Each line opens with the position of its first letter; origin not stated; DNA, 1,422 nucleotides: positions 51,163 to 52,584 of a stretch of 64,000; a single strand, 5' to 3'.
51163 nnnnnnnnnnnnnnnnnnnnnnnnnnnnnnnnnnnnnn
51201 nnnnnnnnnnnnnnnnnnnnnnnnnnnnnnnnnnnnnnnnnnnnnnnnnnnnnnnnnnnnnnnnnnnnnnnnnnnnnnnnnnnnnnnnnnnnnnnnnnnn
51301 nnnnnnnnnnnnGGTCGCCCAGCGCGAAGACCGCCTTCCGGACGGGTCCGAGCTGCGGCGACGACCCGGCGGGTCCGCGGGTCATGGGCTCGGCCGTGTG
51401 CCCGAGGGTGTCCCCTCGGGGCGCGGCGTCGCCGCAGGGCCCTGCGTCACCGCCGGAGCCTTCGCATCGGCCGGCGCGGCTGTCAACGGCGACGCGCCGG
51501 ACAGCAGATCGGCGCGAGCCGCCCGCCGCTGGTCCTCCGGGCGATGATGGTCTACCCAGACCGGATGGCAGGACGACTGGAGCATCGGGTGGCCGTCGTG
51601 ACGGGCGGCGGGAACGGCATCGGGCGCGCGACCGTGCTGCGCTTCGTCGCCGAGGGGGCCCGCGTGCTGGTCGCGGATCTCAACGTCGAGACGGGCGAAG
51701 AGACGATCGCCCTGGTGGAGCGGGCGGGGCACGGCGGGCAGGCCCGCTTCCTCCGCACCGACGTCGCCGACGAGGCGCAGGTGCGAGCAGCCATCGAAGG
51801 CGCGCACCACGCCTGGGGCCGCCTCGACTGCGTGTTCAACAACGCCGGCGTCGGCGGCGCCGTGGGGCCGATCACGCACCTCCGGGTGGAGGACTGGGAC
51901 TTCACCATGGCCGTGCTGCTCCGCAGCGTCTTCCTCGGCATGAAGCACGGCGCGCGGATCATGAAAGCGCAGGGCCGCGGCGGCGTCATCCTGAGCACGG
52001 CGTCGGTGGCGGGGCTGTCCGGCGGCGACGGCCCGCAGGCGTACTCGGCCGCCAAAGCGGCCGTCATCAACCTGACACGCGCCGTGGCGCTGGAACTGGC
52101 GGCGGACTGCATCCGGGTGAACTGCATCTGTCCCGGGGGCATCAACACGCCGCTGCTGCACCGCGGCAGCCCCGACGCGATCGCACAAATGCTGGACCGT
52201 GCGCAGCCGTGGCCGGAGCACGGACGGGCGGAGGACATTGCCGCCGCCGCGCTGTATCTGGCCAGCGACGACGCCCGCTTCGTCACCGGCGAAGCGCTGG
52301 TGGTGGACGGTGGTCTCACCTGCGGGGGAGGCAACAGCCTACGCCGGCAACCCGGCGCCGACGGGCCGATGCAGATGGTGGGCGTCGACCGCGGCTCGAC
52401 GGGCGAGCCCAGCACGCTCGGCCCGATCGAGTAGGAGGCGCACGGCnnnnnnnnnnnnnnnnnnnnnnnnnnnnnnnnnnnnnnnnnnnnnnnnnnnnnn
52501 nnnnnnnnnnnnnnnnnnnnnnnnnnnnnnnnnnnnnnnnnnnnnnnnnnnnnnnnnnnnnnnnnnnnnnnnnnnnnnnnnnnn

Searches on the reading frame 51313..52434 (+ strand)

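Call 48: search_protein_families(library=pfam, proteins=[window:51313-52434:+], max_evalue=0.0001)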
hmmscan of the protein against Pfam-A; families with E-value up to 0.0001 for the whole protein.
window:51313-52434:+ (373 aa): 4 families
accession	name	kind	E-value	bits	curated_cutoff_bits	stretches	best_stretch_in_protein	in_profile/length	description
PF13561.12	adh_short_C2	-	1.9e-62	211.4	27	1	101-336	6-236/236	Enoyl-(Acyl carrier protein) reductase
PF00106.31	adh_short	-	3.5e-52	177.2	26.6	1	92-284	1-189/195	short chain dehydrogenase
PF08659.16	KR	-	1.9e-10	41.4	22.6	1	95-251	4-156/180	KR domain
PF23441.1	SDR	-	1.9e-05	24.6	27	1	148-335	67-255/258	SDR-like rossmann domain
